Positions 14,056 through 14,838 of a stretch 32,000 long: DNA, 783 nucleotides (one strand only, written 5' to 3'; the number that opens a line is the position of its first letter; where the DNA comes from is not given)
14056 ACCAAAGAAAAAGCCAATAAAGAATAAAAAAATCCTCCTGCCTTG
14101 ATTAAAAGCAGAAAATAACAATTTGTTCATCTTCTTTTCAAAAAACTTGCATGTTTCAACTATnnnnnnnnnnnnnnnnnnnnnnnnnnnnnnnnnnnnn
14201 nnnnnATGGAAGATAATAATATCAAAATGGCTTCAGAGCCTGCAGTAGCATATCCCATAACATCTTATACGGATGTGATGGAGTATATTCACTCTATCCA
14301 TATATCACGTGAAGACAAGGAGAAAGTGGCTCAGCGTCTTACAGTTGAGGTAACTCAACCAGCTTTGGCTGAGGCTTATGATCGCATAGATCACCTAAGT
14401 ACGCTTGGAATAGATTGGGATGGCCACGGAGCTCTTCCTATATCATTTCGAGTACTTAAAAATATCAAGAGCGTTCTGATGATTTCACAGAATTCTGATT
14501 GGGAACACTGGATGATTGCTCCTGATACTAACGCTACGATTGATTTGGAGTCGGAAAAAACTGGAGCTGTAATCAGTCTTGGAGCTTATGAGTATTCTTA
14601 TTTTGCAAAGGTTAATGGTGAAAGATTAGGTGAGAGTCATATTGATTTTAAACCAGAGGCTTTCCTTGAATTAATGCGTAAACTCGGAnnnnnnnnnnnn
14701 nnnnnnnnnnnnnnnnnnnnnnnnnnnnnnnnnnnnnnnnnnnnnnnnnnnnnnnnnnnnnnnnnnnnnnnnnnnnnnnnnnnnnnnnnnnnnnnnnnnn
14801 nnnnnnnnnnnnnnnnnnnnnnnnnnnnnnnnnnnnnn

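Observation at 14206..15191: Uncharacterised overlapping two-gene operon adjacent to AbiE: candidate novel toxin-antitoxin or defence pair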

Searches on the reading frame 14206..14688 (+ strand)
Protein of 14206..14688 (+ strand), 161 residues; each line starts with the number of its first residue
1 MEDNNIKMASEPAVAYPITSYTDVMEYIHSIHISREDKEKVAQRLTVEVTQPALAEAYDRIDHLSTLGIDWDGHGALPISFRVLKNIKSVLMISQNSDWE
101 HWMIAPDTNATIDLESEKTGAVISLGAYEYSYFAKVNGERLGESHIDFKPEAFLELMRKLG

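Call 3: search_protein_families(library=pfam, proteins=[window:14206-14688:+], max_evalue=1)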
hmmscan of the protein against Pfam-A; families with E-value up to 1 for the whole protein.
window:14206-14688:+ (161 aa): 1 family
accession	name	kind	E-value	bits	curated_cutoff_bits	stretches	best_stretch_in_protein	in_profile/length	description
PF00390.24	malic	-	0.16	12.2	23.1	1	6-46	20-60/182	Malic enzyme, N-terminal domain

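Call 4: search_protein_families(library=padloc, proteins=[window:14206-14688:+], max_evalue=1)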
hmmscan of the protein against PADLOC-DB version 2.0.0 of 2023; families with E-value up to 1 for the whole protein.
window:14206-14688:+ (161 aa): 1 family
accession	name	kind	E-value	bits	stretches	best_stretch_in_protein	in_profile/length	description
PDLC04576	PDC-M32A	-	6.1e-05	19.9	1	40-126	246-335/375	-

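Call 5: search_protein_families(library=ncbifam, proteins=[window:14206-14688:+], max_evalue=1)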
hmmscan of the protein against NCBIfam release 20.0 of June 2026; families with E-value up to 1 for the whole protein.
window:14206-14688:+ (161 aa): 0 families

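Call 7: find_homologous_proteins(query=window:14206-14688:+)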
Query window:14206-14688:+ (161 aa): 82 proteins with E <= 0.001 among 103 candidates.
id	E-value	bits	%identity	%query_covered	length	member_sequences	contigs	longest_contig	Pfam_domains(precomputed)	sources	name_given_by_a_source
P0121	6.2e-100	350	98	100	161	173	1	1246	-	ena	-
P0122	1.6e-88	313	88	100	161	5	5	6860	-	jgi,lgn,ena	-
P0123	3.7e-80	285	79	99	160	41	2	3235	-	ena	-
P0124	1.8e-79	283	79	99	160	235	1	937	-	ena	-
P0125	5.9e-79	282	78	99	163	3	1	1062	-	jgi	jgi:hypothetical protein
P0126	1.6e-78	280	79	99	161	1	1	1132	-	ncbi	-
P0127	7.0e-77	275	78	100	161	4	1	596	-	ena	-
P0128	9.1e-77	274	78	100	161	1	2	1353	-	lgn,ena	-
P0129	1.3e-76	274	76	100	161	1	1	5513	-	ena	-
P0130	1.0e-74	268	75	100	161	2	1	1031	-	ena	-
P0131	1.6e-74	267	76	100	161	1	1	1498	-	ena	-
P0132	8.1e-74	265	72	100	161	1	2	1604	-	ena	-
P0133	2.5e-73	263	76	100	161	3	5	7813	-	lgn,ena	-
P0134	3.2e-73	263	77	96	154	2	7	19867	-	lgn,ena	-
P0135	5.4e-73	262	95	78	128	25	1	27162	-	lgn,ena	-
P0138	2.8e-71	257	72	99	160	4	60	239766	-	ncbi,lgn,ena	-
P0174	3.4e-52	195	59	99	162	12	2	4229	-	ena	-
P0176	4.5e-52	194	55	100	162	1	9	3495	-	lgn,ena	-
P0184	3.8e-49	185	55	99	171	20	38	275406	-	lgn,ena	-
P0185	4.8e-49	184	54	99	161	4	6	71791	-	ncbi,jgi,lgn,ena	-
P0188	5.6e-48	181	55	94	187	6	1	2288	-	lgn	-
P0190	1.0e-46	177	52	99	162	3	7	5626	-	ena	-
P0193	1.1e-45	174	51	99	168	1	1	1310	-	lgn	-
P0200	4.5e-30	123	47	79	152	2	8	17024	-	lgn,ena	-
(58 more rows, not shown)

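Call 9: search_solved_structures(query=window:14206-14688:+, max_evalue=10)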
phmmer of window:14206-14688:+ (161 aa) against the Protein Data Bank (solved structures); distinct sequences matched with E-value up to 10: 1.
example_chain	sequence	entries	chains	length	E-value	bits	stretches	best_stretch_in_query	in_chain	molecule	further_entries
3q7y_A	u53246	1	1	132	2.2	11.7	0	100-123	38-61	De novo designed beta-trefoil architecture with symmetric primary structure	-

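Call 19: search_solved_structures(query=A2, max_evalue=10, show_alignments=2)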
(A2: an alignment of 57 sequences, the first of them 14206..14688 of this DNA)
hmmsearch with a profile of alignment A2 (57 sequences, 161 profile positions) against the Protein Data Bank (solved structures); distinct sequences matched with E-value up to 10: 5.
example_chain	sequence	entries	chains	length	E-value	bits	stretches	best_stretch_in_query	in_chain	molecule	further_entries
3q7y_A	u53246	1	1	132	0.0025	21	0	101-120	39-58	De novo designed beta-trefoil architecture with symmetric primary structure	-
4qks_A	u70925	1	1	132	0.021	18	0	101-120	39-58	DE NOVO PROTEIN 6XTRP/PV2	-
3p6i_A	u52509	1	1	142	0.38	13.9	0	101-121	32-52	de novo designed beta-trefoil architecture with symmetric primary structure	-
3p6j_A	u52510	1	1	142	0.39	13.9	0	101-121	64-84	de novo designed beta-trefoil architecture with symmetric primary structure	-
3snv_A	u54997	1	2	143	2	11.6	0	101-121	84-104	Symfoil-4T/Permutation #1 synthetic protein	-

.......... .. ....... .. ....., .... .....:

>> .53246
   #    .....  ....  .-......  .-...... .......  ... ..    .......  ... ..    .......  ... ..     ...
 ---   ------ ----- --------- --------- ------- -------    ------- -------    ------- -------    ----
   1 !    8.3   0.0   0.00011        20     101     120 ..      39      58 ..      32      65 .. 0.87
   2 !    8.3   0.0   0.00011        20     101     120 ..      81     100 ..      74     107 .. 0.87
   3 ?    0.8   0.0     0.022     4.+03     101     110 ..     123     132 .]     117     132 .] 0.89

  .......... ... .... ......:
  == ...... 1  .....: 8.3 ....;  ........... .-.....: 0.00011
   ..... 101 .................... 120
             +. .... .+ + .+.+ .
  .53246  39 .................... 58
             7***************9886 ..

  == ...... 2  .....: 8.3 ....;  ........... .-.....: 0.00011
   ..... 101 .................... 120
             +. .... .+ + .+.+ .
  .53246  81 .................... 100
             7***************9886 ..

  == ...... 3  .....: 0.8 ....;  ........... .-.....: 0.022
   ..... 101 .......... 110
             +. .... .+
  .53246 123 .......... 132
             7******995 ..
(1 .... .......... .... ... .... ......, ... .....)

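Call 27: predict_structure(alignment_id=A2)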
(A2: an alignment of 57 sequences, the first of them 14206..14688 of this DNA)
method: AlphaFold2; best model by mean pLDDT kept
length: 161 residues; sequences in the alignment: 57
mean_pLDDT: 89.0   pTM: 0.80
mean pLDDT of the five models: 89.0, 88.7, 88.7, 88.5, 87.7
residues with pLDDT >= 90: 128; 70-90: 15; 50-70: 1; < 50: 17
segments of 3 or more residues with pLDDT < 50: 1-17
pLDDT, mean of each block of 10 residues (from residue 1): 35 48 90 94 95 98 97 97 98 98 97 95 98 90 97 97 86
secondary structure, 60 per line:
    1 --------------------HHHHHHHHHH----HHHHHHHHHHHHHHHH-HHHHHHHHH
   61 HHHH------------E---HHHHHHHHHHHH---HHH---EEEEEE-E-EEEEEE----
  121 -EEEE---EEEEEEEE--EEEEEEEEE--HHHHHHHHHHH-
elements in order: H21-30 H35-50 H52-64 H81-92 E102-107 E111-116 E122-125 E129-136 E139-147 H150-160

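Call 30: fold_search(model_id=the predicted structure, library=pdb)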
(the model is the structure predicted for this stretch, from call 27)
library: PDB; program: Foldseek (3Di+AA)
matches with E <= 10: 305; with E <= 0.001: 0
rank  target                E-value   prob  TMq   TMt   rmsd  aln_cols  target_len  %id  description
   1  2it9_A                6.8e-01  0.16  0.21  0.26   6.1        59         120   14  Crystal structure of a protein with unknown function from DUF155 family (YP_292156.1) from Prochlorococcus sp. NATL2A  (released 2006-11-28)
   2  9eff_B                9.8e-01  0.06  0.15  0.21   9.1       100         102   11  Crystal Structure of a nucleoid-associated protein (UBP) bound to DNA from Sulfolobus islandicus. (released 2025-06-11)
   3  5c8b                  1.1e+00  0.20  0.23  0.09   7.0        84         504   12  Structural insights into the redesign of a sucrose phosphorylase by induced loop repositioning (released 2016-01-20)
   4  9eff_A                1.2e+00  0.06  0.15  0.21   9.0       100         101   11  Crystal Structure of a nucleoid-associated protein (UBP) bound to DNA from Sulfolobus islandicus. (released 2025-06-11)
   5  6iqk_F                1.3e+00  0.07  0.19  0.21  12.7       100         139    9  crystal structure of Arabidopsis thaliana Profilin 3 (released 2019-11-06)
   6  1ofg_A                1.4e+00  0.10  0.18  0.09   8.8        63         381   11  GLUCOSE-FRUCTOSE OXIDOREDUCTASE (released 1997-04-21)
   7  8fm6_B                1.5e+00  0.21  0.19  0.29   4.6        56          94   14  Dri1 hemoprotein variant H21A with a zinc-mirror heme site (released 2024-04-24)
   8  8b6h_DO               1.5e+00  0.04  0.14  0.07  20.6       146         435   12  Cryo-EM structure of cytochrome c oxidase dimer (complex IV) from respiratory supercomplex of Tetrahymena thermophila (released 2023-03-29)
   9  5nmm                  1.6e+00  0.21  0.22  0.17   5.6        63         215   10  The structure of the polo-box domain (PBD) of Plk1 in complex with Alpha-Bromo-3-Iodotoluene. (released 2018-02-21)
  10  4lkm_A                1.6e+00  0.21  0.24  0.18   4.4        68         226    9  Crystal structure of Plk1 Polo-box domain in complex with PL-74 (released 2013-12-11)
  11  4j7b_B                1.8e+00  0.18  0.21  0.17   6.0        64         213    9  Crystal structure of polo-like kinase 1 (released 2013-07-24)
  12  8qqj_A                1.8e+00  0.07  0.21  0.27  15.6       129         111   12  CryoEM structure of the type IV pilin PilA5 from Thermus thermophilus (released 2024-10-16)
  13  4bq8_C                1.9e+00  0.15  0.14  0.14   9.0        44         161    7  Crystal structure of the RGMB-NEO1 complex form 3 (released 2013-06-12)
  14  4jpd                  1.9e+00  0.10  0.25  0.33  10.0        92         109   12  The structure of CyaY from Burkholderia cenocepacia (released 2013-03-27)
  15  3p2w                  2.0e+00  0.18  0.22  0.17   5.6        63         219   10  Unliganded form of Polo-like kinase I Polo-box domain (released 2011-04-27)
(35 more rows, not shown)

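Call 33: find_encoding_contigs(protein=P0138, flank=8000, max_places=8)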
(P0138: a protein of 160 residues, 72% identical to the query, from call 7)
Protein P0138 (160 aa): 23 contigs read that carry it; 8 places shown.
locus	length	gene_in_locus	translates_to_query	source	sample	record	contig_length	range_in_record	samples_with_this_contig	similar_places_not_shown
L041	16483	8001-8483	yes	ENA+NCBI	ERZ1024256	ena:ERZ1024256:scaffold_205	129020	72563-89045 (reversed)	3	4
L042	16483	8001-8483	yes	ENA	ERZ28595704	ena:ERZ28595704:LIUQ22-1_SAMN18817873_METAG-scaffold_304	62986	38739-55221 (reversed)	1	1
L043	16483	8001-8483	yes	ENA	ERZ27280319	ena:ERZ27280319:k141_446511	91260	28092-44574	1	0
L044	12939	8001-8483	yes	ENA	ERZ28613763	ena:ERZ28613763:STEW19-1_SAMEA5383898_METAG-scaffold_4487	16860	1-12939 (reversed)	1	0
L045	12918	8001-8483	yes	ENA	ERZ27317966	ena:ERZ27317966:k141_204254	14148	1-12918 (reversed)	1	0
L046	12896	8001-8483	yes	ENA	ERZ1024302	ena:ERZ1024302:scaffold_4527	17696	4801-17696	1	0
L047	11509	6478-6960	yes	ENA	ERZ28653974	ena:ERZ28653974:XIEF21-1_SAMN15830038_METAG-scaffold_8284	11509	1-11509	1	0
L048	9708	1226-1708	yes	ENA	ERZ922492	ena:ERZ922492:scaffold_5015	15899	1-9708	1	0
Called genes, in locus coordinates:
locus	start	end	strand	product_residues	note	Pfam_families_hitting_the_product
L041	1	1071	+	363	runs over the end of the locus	PF00534:Glycos_transf_1, PF13692:Glyco_trans_1_4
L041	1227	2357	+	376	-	PF13439:Glyco_transf_4, PF13579:Glyco_trans_4_4, PF20706:GT4-conflict (weak), PF00534:Glycos_transf_1, PF13692:Glyco_trans_1_4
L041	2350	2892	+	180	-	-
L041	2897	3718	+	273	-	PF00535:Glycos_transf_2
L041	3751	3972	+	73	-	-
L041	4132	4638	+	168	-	-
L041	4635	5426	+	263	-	PF00535:Glycos_transf_2, PF13641:Glyco_tranf_2_3 (weak)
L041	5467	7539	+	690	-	PF00288:GHMP_kinases_N, PF07993:NAD_binding_4 (faint), PF01370:Epimerase, PF02719:Polysacc_synt_2 (faint), PF04321:RmlD_sub_bind (faint), PF16363:GDP_Man_Dehyd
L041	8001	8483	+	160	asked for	-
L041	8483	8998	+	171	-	-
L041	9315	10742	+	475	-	-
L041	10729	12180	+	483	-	PF13727:CoA_binding_3 (weak), PF02397:Bac_transf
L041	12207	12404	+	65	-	-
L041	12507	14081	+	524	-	PF09820:AAA-ATPase_like, PF08011:PDDEXK_9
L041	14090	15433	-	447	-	PF01554:MatE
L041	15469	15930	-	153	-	PF13420:Acetyltransf_4 (weak), PF13527:Acetyltransf_9 (weak), PF00583:Acetyltransf_1, PF13673:Acetyltransf_10, PF13508:Acetyltransf_7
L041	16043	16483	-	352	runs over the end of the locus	PF02912:Phe_tRNA-synt_N, PF01409:tRNA-synt_2d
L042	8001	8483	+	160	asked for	-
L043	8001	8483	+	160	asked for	-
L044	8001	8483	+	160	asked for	-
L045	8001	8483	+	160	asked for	-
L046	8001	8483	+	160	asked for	-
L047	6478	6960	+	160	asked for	-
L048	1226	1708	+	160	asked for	-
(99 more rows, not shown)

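Call 34: find_encoding_contigs(protein=P0184, flank=8000, max_places=8)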
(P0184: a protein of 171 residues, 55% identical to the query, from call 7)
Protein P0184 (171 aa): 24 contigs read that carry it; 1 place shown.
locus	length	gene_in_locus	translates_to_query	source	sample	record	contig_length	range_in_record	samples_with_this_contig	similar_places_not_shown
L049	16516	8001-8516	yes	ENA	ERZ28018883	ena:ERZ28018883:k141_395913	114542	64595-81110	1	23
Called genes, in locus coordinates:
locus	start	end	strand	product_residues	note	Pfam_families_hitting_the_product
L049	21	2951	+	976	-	-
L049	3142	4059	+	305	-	PF13102:Phage_int_SAM_5, PF00589:Phage_integrase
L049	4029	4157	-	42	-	-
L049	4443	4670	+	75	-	-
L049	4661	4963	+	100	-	PF05016:ParE_toxin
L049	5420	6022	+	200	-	PF13274:SocA_Panacea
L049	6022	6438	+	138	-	-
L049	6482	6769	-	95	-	-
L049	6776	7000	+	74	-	-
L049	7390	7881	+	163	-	-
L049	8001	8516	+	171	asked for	-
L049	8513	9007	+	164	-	-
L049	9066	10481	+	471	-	-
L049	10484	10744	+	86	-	-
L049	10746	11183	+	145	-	-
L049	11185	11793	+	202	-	PF08937:ThsB_TIR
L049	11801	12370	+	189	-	PF08937:ThsB_TIR (weak), PF13676:TIR_2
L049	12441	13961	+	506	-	PF11398:DUF2813 (weak), PF13175:AAA_15, PF13476:AAA_23, PF13304:AAA_21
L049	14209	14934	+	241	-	-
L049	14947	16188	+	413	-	-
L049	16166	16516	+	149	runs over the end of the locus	-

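Call 38: search_protein_families(library=pfam, proteins=[L041:9306-10742:+, L049:9066-10481:+], max_evalue=0.001)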
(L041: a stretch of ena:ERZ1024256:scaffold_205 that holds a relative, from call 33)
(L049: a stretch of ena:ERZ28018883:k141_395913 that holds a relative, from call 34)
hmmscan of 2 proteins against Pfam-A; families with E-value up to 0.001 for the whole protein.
L041:9306-10742:+ (478 aa): 0 families

L049:9066-10481:+ (471 aa): 0 families

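Call 64: search_dna_similar(query=window:14206-14688:+, collection=phages, mode=protein, max_evalue=0.01)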
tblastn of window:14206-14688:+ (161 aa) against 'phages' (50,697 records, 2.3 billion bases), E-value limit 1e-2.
No match.

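Call 66: search_dna_similar(query=window:14206-14688:+, collection=plasmids, mode=protein, max_evalue=0.01)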
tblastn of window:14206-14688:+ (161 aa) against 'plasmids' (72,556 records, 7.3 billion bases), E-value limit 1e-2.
No match.

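Call 72: search_protein_families(library=padloc, proteins=[P0200, P0188, P0193, P0190, P0185, P0176, P0174], max_evalue=1)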
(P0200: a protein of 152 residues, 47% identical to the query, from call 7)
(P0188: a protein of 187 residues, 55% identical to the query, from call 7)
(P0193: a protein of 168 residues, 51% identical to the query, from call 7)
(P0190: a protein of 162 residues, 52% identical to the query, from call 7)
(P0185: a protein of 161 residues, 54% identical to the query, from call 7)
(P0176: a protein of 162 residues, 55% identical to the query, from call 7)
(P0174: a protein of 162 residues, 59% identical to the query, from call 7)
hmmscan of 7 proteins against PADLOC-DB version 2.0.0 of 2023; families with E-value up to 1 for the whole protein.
P0200 (152 aa): 2 families
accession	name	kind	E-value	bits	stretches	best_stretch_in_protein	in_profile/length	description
PDLC04575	PDC-M32A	-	0.0036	14.4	1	30-115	241-326/375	-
PDLC04576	PDC-M32A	-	0.014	12.1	1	41-107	255-321/375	-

P0188 (187 aa): 3 families
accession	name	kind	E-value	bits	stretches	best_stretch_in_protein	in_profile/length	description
PDLC04577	PDC-M32A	-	0.0049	14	1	48-103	234-290/384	-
PDLC04574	PDC-M32A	-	0.019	11.9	1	23-109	203-286/376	-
PDLC04576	PDC-M32A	-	0.022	11.5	1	53-124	226-302/375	-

P0193 (168 aa): 2 families
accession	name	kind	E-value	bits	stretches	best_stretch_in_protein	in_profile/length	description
PDLC04576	PDC-M32A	-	0.00025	17.9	1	58-148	254-348/375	-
PDLC04575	PDC-M32A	-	0.00031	17.9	1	63-132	257-326/375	-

P0190 (162 aa): 0 families

P0185 (161 aa): 1 family
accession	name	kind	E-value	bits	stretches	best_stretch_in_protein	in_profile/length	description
PDLC04576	PDC-M32A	-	0.00019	18.3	1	47-121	251-325/375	-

P0176 (162 aa): 2 families
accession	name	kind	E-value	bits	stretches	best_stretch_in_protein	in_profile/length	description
PDLC04576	PDC-M32A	-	0.0008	16.3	1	33-127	237-331/375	-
PDLC04575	PDC-M32A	-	0.017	12.2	1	56-138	257-339/375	-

P0174 (162 aa): 1 family
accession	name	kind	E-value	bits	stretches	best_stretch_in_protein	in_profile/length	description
PDLC04575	PDC-M32A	-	6.1e-05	20.2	1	56-125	257-326/375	-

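Call 73: search_protein_families(library=pfam, proteins=[P0200, P0188, L049:7342-7878:+, L049:6022-6435:+], max_evalue=0.1)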
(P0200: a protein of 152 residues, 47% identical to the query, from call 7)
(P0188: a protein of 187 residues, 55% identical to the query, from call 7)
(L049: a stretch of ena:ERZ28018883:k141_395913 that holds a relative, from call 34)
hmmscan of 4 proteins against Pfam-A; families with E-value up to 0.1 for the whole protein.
P0200 (152 aa): 0 families

P0188 (187 aa): 0 families

L049:7342-7878:+ (179 aa): 0 families

L049:6022-6435:+ (138 aa): 1 family
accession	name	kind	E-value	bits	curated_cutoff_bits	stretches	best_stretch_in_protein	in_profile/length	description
PF24686.1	FLQE3_permease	-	0.08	13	60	1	38-105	53-120/232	Fluoroquinolones export permease protein family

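Call 79: find_related_loci(query=A2, collection=viral_contigs, flank=8000)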
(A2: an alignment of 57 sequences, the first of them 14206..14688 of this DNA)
Query A2 (161 aa) in viral_contigs; peptide patterns used: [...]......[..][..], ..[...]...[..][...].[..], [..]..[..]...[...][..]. (x = any residue, [..] = any of these).
28 stretches matched a pattern, but none encodes a relative of the query by tblastn (E <= 1e-3).

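Call 85: find_related_loci(query=A2, collection=metagenome_contigs, flank=4000)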
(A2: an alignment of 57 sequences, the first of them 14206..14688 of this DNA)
Query A2 (161 aa) in metagenome_contigs; peptide patterns used: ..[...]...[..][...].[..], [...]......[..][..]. (x = any residue, [..] = any of these).
421 stretches matched a pattern; 193 encode a relative of the query (tblastn E <= 1e-3); the best 80 are kept; 80 distinct loci.
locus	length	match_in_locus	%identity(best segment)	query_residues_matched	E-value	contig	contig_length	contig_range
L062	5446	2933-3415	100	1-161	6e-109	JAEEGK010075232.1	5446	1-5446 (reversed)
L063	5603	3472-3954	100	1-161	6e-109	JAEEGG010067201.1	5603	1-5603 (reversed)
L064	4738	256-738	100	1-161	8e-109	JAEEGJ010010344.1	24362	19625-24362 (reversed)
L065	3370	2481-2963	88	1-161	3e-97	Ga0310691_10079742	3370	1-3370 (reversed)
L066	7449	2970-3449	79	1-160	4e-87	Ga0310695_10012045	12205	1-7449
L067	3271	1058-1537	78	1-160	4e-87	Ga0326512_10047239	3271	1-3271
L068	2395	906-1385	79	1-160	5e-89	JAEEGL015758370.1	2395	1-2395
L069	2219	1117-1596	79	1-160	2e-89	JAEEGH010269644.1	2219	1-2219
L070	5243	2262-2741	78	1-160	2e-86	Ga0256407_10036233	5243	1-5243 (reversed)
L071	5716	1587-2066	79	1-160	9e-86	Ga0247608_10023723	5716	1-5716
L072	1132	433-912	79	3-161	2e-92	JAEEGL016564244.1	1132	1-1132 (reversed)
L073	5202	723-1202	78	1-160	8e-86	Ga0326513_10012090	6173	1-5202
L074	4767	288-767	78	1-160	6e-86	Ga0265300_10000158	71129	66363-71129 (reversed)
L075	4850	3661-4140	78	1-160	6e-86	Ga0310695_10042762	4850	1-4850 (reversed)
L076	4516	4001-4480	79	1-160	8e-86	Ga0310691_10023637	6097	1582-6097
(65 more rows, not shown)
